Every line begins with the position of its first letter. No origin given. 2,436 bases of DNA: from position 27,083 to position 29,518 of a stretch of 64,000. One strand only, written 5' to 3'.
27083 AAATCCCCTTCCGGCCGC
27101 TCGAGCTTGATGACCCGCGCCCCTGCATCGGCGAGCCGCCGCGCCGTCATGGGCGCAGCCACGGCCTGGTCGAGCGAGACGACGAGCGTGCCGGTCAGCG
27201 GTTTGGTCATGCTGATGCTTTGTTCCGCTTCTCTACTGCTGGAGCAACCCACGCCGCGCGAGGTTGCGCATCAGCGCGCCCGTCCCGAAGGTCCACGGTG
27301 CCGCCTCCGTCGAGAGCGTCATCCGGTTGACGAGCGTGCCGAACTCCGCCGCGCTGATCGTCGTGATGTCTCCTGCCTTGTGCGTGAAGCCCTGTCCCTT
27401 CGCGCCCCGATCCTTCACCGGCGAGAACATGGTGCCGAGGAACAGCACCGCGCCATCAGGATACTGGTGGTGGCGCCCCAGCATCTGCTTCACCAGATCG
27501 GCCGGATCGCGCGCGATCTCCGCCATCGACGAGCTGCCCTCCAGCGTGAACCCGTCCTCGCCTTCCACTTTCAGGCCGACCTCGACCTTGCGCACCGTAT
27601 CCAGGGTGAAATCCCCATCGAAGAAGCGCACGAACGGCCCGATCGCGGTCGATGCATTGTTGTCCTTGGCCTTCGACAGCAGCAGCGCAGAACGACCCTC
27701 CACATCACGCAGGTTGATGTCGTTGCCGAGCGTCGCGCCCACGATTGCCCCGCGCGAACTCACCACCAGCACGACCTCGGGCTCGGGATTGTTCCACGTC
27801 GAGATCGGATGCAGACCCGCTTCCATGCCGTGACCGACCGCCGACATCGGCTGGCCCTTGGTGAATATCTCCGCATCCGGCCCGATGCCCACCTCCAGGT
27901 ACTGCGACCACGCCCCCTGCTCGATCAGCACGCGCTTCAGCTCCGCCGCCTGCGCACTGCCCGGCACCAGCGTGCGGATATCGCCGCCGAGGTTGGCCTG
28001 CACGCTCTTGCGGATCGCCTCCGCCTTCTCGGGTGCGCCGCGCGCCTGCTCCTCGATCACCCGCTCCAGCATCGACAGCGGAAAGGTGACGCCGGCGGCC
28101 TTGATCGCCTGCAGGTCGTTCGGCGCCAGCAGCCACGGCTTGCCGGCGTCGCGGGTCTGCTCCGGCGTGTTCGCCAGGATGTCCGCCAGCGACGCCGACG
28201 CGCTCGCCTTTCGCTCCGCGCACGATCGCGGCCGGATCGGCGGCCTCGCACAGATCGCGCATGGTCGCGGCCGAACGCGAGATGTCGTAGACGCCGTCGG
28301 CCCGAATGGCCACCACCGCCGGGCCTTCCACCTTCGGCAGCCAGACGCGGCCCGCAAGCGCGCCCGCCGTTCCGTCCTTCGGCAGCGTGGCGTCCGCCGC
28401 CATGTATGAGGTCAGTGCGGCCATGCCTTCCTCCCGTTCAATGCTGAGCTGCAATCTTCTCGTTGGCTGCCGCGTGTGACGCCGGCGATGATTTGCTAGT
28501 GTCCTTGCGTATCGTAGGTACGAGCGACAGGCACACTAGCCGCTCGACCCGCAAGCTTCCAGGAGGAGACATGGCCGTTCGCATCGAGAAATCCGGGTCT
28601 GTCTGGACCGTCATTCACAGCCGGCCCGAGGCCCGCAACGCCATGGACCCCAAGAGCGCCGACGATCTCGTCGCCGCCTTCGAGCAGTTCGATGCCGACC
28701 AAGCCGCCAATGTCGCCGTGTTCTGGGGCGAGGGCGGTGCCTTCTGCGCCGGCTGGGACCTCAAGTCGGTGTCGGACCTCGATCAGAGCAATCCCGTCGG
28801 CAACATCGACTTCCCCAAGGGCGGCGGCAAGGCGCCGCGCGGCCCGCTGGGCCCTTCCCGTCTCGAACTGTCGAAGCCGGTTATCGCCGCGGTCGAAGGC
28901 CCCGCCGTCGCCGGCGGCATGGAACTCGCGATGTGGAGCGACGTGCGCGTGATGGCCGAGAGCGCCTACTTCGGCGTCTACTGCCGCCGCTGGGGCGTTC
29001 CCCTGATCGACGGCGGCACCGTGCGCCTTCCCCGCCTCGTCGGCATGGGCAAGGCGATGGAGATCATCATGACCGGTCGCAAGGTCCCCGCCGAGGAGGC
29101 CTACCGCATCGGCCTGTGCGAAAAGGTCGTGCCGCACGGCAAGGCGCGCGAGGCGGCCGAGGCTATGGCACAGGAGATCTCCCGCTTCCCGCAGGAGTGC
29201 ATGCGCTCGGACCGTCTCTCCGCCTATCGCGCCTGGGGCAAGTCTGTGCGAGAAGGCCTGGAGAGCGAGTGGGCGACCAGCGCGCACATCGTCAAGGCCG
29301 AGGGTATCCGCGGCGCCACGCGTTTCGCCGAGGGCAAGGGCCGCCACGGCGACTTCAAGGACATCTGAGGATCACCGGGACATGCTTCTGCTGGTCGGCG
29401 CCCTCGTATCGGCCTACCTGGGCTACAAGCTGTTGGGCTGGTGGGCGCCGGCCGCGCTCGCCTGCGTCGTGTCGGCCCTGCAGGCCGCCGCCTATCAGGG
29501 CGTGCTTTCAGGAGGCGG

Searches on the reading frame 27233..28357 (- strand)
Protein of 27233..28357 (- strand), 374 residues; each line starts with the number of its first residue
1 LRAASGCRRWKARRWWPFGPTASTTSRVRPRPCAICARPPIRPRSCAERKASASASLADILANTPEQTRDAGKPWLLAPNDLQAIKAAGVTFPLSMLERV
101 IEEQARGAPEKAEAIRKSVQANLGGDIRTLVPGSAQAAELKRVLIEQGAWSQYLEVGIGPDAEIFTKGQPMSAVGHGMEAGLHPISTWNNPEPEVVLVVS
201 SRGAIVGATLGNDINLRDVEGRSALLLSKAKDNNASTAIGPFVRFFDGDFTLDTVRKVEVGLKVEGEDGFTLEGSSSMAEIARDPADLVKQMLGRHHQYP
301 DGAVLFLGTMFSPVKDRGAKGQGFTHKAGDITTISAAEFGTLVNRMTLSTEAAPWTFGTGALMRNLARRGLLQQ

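Call 92: search_protein_families(library=pfam, proteins=[window:27233-28357:-], max_evalue=0.0001)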
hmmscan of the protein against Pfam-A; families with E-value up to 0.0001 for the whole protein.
window:27233-28357:- (374 aa): 1 family
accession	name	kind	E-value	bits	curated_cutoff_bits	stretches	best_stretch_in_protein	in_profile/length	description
PF01557.24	FAA_hydrolase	-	2.4e-08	34.3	23.9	1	202-346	81-213/214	Fumarylacetoacetate (FAA) hydrolase C-terminal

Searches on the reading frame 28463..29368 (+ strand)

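Call 92: search_protein_families(library=pfam, proteins=[window:28463-29368:+], max_evalue=0.0001)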
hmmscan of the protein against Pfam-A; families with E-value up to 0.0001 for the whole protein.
window:28463-29368:+ (301 aa): 2 families
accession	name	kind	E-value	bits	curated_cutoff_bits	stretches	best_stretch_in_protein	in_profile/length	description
PF00378.25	ECH_1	-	9.9e-40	136.9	27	1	43-290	2-242/251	Enoyl-CoA hydratase/isomerase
PF16113.10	ECH_2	-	6.1e-16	59.3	27.2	1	53-238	7-187/335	Enoyl-CoA hydratase/isomerase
